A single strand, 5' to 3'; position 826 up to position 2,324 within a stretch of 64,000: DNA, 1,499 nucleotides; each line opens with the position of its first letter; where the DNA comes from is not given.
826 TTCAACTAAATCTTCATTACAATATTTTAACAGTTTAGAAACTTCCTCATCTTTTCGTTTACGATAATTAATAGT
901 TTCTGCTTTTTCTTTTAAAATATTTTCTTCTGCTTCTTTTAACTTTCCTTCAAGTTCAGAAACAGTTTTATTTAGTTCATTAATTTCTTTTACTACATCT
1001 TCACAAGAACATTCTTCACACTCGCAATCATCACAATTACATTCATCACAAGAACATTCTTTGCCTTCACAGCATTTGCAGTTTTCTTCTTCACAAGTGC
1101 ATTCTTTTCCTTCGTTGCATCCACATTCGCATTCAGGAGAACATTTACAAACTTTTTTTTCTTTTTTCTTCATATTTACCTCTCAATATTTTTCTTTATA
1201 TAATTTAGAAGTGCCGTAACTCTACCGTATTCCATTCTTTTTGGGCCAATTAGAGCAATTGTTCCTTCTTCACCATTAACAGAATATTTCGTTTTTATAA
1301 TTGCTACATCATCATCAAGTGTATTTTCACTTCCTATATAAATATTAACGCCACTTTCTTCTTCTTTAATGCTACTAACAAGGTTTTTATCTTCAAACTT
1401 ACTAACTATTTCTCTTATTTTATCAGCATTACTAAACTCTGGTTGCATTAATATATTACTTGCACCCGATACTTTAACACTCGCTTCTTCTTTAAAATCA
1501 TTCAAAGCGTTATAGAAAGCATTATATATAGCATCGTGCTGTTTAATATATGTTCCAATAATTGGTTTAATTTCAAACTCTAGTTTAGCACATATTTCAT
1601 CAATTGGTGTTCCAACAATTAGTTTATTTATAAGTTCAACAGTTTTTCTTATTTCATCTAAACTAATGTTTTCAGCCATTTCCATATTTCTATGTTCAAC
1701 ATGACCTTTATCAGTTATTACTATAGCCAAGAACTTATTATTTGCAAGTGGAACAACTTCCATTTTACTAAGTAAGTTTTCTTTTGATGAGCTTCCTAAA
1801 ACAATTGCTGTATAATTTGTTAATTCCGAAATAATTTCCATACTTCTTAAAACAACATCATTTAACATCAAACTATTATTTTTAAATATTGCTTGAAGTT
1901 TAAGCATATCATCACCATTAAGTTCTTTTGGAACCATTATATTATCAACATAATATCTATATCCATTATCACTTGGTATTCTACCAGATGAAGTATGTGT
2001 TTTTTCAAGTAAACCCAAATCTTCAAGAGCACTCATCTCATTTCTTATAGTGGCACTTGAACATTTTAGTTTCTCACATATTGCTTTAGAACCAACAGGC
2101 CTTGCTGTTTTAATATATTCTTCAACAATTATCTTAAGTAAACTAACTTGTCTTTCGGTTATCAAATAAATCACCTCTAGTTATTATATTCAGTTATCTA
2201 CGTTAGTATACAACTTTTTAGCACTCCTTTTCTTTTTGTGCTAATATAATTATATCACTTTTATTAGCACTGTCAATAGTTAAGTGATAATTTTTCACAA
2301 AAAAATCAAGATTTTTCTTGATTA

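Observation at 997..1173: GrpE carries a metallothionein-like Cys-rich N-terminal extension (20 Cys in ~50 aa)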

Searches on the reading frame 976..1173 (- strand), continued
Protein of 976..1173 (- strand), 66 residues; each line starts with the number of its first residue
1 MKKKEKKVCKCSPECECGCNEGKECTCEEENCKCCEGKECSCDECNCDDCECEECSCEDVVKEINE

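Call 84: predict_structure(alignment_id=A4)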
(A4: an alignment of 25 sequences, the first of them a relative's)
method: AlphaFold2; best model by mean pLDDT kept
length: 49 residues; sequences in the alignment: 25
mean_pLDDT: 58.0   pTM: 0.29
mean pLDDT of the five models: 58.0, 55.5, 53.5, 51.8, 49.6
residues with pLDDT >= 90: 0; 70-90: 0; 50-70: 44; < 50: 5
segments of 3 or more residues with pLDDT < 50: 1-3
pLDDT, mean of each block of 10 residues (from residue 1): 54 60 59 61 55
secondary structure, 60 per line:
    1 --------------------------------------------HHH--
elements in order:

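Call 85: search_protein_families(library=pfam, proteins=[L109:2777-4219:+, L113:528-1370:+, L161:580-1467:+, L154:612-1142:+, L119:3-578:+, L125:647-934:+, L125:1378-2487:+, L173:1333-1572:+], max_evalue=0.001)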
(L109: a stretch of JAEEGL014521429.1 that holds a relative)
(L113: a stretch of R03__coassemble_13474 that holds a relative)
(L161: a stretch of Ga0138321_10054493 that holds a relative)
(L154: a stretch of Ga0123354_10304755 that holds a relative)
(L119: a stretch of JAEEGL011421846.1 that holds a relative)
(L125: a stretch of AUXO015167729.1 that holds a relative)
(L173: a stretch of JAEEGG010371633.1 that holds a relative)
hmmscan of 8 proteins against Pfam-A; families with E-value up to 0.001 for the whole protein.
L109:2777-4219:+ (481 aa): 3 families
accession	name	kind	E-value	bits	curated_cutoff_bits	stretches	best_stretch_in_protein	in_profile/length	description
PF13393.11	tRNA-synt_His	-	1.2e-42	146.6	25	1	8-310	1-305/308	Histidyl-tRNA synthetase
PF03129.25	HGTP_anticodon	-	2.2e-12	47.4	21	1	332-420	2-93/94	Anticodon binding domain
PF00587.30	tRNA-synt_2b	-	1.2e-11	45.4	29.3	1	66-272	1-122/179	tRNA synthetase class II core domain (G, H, P, S and T)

L113:528-1370:+ (281 aa): 3 families
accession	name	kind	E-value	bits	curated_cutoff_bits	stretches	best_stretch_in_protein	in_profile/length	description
PF01791.15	DeoC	-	1.7e-13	51.1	23.8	1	6-196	5-209/229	DeoC/LacD family aldolase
PF01180.27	DHO_dh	-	0.00077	19.2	27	0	170-202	234-266/291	Dihydroorotate dehydrogenase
PF07984.18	NTP_transf_7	-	0.001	18.8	27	0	82-145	69-133/321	Nucleotidyltransferase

L161:580-1467:+ (296 aa): 0 families

L154:612-1142:+ (177 aa): 1 family
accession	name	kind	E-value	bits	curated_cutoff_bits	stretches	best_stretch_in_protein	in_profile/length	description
PF08570.15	DUF1761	-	0.00093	19.9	31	0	24-159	3-120/123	Protein of unknown function (DUF1761)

L119:3-578:+ (192 aa): 1 family
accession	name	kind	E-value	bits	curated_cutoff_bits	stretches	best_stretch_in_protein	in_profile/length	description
PF01966.28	HD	-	2.5e-09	37.9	22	1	8-138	1-114/116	HD domain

L125:647-934:+ (96 aa): 1 family
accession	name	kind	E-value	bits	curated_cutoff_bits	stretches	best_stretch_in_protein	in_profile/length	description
PF02583.22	Trns_repr_metal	-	8.6e-27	93.8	22.8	1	14-93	1-78/78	Metal-sensitive transcriptional repressor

L125:1378-2487:+ (370 aa): 2 families
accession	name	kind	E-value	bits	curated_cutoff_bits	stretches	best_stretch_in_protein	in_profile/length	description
PF01545.26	Cation_efflux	-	1.7e-45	155.7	26.6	1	14-206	2-198/198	Cation efflux family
PF16916.11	ZT_dimer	-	7.8e-11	42.3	26.7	1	213-281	4-70/78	Dimerisation domain of Zinc Transporter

L173:1333-1572:+ (80 aa): 1 family
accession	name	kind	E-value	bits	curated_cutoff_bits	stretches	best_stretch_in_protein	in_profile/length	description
PF12636.12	DUF3781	-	1.4e-26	92.7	27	1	8-77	2-72/72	Protein of unknown function (DUF3781)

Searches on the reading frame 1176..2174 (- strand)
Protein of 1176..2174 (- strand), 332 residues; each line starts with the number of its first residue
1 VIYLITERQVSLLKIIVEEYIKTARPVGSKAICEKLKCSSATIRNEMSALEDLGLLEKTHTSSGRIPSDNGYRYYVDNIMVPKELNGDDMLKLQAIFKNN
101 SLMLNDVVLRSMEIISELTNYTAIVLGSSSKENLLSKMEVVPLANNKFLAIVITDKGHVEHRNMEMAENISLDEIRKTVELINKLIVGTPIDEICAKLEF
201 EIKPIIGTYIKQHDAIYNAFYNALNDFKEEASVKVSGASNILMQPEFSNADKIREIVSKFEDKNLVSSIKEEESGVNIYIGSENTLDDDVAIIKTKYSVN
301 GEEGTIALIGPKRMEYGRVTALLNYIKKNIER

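Call 3: search_protein_families(library=pfam, proteins=[window:1176-2174:-], max_evalue=0.01)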
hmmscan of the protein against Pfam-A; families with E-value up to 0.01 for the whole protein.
window:1176-2174:- (332 aa): 8 families
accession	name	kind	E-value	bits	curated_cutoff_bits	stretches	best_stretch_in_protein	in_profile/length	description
PF01628.27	HrcA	-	1.1e-51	176.3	22.2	1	106-319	2-214/215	HrcA protein C terminal domain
PF03444.21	HrcA_DNA-bdg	-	2.5e-07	30.7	21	1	6-61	3-58/79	Winged helix-turn-helix transcription repressor, HrcA DNA-binding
PF08279.18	HTH_11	-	5e-05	23.5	25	1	16-54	5-43/55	HTH domain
PF08220.18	HTH_DeoR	-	5.2e-05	23.4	21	1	19-60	7-48/57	DeoR-like helix-turn-helix domain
PF21715.3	CggR_N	-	0.0017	18.4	30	1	19-60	10-51/71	CggR N-terminal DNA binding domain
PF09012.17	FeoC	-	0.0055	17.2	21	0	17-62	5-50/69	FeoC like transcriptional regulator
PF05491.19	RuvB_C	-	0.0057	17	24.7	0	6-75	5-71/72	RuvB C-terminal winged helix domain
PF01726.22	LexA_DNA_bind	-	0.0093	16.2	23.7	0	5-62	4-62/65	LexA DNA binding domain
